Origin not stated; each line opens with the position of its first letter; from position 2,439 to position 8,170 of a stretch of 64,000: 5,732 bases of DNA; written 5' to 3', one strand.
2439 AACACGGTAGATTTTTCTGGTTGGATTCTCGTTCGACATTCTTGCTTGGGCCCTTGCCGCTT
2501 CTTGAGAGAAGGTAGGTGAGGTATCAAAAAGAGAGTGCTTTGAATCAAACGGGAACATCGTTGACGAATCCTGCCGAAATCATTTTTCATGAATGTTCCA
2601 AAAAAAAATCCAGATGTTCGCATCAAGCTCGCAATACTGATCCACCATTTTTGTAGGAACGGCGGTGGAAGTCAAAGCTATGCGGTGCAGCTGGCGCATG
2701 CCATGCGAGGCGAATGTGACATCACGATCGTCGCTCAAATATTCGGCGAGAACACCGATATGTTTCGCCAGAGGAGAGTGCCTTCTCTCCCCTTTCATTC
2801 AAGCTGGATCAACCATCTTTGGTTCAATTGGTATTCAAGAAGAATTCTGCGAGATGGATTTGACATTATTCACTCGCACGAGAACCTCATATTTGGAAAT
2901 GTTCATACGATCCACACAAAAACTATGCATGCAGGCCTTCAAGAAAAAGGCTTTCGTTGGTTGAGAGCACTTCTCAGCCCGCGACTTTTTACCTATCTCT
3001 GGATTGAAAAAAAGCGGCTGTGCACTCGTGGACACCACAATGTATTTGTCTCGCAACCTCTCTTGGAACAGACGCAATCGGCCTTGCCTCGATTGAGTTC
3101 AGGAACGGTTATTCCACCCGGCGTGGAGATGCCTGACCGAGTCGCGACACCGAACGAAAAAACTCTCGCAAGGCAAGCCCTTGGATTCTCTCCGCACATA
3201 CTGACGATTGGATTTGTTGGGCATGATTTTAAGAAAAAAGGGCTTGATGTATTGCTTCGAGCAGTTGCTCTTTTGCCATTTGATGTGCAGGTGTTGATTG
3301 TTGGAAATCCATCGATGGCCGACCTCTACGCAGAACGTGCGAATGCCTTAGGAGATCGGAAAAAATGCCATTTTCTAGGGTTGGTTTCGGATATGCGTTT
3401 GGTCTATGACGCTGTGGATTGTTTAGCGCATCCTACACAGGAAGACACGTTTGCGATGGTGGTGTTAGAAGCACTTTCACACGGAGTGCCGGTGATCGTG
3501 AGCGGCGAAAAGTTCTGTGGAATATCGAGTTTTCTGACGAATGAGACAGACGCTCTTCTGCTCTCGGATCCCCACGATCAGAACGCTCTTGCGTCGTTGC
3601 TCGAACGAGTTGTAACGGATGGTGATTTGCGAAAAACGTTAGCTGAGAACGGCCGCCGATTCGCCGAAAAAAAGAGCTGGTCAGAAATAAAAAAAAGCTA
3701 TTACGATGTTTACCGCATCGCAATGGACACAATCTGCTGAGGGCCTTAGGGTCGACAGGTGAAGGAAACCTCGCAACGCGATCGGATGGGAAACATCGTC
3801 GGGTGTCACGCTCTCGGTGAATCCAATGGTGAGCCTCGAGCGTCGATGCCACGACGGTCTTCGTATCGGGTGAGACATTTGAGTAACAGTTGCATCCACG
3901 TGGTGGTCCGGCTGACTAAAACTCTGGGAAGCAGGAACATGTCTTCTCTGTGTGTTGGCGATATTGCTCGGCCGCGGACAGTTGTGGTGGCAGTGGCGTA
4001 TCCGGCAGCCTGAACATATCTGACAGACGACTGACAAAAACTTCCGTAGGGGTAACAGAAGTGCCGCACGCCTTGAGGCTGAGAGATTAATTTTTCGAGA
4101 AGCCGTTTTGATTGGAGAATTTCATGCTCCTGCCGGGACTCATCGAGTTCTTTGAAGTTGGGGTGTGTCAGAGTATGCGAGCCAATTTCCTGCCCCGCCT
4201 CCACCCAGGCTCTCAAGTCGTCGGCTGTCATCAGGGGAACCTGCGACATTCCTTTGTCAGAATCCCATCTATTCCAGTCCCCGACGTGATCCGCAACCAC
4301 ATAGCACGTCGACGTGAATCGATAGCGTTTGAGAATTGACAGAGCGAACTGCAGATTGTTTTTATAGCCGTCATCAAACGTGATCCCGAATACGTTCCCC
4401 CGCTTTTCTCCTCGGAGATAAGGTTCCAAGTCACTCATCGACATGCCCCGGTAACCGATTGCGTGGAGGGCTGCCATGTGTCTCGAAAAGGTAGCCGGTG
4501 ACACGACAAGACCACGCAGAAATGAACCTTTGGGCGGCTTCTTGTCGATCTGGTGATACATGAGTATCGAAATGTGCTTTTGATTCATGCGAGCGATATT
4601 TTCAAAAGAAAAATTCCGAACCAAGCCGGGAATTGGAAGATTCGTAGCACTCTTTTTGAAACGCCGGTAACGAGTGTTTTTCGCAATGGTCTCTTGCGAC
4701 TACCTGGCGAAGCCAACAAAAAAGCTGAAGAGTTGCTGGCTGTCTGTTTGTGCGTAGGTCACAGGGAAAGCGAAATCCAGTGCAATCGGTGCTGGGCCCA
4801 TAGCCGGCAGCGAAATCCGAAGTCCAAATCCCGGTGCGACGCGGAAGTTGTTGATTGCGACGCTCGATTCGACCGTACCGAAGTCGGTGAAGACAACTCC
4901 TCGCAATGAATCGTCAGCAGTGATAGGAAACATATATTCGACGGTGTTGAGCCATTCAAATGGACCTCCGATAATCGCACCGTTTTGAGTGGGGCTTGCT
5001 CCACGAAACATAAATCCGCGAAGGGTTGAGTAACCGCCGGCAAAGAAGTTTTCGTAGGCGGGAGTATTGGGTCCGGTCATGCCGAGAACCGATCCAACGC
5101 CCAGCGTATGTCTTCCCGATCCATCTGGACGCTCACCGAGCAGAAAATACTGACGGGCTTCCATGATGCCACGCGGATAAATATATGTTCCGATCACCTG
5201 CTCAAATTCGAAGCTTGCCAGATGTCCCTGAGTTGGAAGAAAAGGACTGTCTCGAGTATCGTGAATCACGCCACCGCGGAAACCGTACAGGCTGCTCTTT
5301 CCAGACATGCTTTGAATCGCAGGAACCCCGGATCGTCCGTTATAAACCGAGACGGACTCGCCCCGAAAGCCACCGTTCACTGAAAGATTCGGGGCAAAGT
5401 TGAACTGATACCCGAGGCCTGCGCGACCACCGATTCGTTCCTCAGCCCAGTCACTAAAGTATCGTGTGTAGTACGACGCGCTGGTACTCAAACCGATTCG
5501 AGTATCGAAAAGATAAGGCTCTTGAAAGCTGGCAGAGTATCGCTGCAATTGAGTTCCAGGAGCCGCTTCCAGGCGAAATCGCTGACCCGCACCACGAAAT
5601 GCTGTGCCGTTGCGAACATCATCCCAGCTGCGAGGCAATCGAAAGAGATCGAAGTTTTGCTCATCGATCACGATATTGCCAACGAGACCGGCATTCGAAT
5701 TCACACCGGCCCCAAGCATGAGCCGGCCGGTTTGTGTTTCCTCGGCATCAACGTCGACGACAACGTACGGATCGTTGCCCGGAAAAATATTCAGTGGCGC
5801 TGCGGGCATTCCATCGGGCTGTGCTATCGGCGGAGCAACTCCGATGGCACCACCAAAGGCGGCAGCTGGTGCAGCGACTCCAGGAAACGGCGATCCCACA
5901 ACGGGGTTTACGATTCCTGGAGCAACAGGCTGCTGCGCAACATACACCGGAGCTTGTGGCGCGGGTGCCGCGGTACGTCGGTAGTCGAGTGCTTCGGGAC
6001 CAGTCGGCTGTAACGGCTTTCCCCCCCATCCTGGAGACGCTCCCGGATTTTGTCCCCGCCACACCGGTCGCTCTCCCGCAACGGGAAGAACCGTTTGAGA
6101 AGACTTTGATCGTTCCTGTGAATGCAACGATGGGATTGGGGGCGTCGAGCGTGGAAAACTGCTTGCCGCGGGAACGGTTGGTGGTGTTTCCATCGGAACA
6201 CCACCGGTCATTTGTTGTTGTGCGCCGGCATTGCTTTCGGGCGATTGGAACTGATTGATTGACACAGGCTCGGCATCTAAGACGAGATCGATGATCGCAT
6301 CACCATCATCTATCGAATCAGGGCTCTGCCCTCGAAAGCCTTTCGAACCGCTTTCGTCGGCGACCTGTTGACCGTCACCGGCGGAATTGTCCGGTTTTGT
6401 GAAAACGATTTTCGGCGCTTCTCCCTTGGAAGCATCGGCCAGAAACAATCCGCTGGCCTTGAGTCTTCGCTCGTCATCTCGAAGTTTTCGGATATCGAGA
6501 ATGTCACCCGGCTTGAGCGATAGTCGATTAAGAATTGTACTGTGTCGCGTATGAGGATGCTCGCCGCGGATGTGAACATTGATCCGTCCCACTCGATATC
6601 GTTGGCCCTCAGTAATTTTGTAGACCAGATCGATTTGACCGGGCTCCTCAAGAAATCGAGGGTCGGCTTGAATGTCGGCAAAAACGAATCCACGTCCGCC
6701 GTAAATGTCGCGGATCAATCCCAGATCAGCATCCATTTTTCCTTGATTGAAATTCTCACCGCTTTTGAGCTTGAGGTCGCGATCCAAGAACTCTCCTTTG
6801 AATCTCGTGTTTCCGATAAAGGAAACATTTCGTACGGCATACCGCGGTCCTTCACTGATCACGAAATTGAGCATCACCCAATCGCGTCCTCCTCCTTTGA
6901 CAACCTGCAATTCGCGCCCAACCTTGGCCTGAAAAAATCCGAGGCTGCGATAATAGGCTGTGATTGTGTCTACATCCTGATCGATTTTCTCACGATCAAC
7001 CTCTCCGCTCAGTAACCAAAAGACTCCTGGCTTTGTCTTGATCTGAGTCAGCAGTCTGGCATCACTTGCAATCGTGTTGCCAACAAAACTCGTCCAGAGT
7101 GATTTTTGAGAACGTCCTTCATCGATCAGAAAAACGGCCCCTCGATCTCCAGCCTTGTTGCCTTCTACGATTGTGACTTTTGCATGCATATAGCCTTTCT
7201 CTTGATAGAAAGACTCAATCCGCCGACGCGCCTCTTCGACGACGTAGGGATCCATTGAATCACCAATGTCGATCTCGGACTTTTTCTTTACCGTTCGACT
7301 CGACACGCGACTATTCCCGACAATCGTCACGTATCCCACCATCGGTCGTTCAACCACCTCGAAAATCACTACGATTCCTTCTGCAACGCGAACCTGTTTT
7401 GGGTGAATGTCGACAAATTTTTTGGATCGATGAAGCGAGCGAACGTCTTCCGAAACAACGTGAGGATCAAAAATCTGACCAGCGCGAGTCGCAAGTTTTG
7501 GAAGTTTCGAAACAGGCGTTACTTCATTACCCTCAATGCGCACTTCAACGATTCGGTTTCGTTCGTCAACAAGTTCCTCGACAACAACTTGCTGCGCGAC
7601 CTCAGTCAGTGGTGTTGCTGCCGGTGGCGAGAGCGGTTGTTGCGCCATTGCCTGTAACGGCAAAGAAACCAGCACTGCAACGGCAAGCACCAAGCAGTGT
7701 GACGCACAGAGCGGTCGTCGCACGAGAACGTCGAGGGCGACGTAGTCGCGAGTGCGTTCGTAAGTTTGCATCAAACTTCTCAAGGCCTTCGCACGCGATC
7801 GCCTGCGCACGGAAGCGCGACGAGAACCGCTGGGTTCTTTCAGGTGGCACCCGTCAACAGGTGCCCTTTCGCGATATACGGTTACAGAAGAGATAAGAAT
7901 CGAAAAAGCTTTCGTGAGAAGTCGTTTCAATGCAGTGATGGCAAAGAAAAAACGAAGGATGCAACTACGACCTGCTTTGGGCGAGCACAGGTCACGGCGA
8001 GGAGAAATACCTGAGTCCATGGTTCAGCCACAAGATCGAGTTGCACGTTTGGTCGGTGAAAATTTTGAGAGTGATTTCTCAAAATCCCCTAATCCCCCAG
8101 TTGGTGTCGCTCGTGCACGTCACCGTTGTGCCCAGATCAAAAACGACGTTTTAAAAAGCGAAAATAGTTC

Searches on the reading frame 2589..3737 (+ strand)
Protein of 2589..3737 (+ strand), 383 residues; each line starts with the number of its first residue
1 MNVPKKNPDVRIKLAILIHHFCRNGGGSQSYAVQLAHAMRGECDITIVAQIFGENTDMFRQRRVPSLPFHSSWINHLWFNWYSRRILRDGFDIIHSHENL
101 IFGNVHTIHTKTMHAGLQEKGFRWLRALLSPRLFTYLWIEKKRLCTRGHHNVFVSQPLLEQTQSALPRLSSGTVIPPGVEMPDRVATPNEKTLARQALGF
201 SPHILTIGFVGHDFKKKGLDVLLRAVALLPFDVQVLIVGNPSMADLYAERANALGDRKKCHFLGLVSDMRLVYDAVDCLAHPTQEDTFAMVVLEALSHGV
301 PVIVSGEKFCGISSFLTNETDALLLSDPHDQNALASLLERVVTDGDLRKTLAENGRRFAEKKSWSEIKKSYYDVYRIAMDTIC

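Call 62: search_protein_families(library=pfam, proteins=[window:2589-3737:+], max_evalue=0.0001)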
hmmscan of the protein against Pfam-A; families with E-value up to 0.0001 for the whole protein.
window:2589-3737:+ (383 aa): 4 families
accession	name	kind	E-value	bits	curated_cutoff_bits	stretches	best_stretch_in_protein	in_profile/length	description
PF00534.26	Glycos_transf_1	-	1.7e-25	90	26.4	1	196-357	7-171/172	Glycosyl transferases group 1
PF13692.12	Glyco_trans_1_4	-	6e-22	78.9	27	1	206-344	3-142/142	Glycosyl transferases group 1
PF13439.12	Glyco_transf_4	-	3.1e-12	47.3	28.5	1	26-180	2-167/170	Glycosyltransferase Family 4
PF20706.3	GT4-conflict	-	7.9e-08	32.1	26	1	142-364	141-378/385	Family 4 Glycosyltransferase in conflict systems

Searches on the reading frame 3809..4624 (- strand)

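Call 62: search_protein_families(library=pfam, proteins=[window:3809-4624:-], max_evalue=0.0001)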
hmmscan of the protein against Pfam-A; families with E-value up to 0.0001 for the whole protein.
window:3809-4624:- (272 aa): 1 family
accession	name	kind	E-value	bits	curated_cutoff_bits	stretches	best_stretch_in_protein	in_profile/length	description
PF01522.26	Polysacc_deac_1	-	3.7e-26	91.9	23.1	1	73-211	3-123/124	Polysaccharide deacetylase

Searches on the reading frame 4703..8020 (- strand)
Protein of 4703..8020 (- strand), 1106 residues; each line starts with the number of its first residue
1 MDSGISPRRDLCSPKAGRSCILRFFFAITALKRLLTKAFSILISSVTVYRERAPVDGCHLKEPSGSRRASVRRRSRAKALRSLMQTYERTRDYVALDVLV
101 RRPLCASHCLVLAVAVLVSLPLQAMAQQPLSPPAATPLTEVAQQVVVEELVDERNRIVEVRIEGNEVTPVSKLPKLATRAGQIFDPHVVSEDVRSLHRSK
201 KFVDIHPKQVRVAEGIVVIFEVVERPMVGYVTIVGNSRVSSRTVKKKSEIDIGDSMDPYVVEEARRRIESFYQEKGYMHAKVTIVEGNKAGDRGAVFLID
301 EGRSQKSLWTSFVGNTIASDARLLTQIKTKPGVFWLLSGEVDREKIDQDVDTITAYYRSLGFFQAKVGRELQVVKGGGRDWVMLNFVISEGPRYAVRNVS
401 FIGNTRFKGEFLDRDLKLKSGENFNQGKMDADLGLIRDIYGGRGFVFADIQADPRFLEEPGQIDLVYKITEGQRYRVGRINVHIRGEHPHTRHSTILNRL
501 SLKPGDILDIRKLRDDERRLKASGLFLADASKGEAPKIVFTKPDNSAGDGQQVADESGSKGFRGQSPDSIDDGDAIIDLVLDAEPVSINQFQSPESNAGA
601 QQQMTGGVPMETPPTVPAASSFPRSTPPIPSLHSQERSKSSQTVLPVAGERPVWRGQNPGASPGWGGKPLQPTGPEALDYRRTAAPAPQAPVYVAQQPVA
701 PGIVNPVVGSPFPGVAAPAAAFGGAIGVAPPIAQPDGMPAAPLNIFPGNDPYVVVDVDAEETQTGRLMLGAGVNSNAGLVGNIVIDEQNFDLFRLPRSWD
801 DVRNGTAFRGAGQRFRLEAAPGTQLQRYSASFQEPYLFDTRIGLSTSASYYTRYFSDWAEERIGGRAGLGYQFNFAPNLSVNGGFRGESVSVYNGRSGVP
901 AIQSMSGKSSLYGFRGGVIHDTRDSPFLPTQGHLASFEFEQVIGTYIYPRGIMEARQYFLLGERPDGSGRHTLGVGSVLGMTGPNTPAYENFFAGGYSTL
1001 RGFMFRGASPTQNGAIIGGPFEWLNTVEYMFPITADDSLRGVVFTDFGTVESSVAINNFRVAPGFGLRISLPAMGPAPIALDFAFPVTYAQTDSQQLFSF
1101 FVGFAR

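Call 62: search_protein_families(library=pfam, proteins=[window:4703-8020:-], max_evalue=0.0001)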
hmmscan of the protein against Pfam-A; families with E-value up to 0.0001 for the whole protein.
window:4703-8020:- (1106 aa): 3 families
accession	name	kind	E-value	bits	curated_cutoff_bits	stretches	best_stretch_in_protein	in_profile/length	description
PF07244.20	POTRA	-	1e-50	170.8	21.3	4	394-472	1-79/79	Surface antigen variable number repeat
PF01103.29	Omp85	-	1.2e-41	143.7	24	1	808-1104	2-323/325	Omp85 superfamily domain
PF08479.16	POTRA_2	-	5.6e-07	29.7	24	0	234-286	9-61/76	POTRA domain, ShlB-type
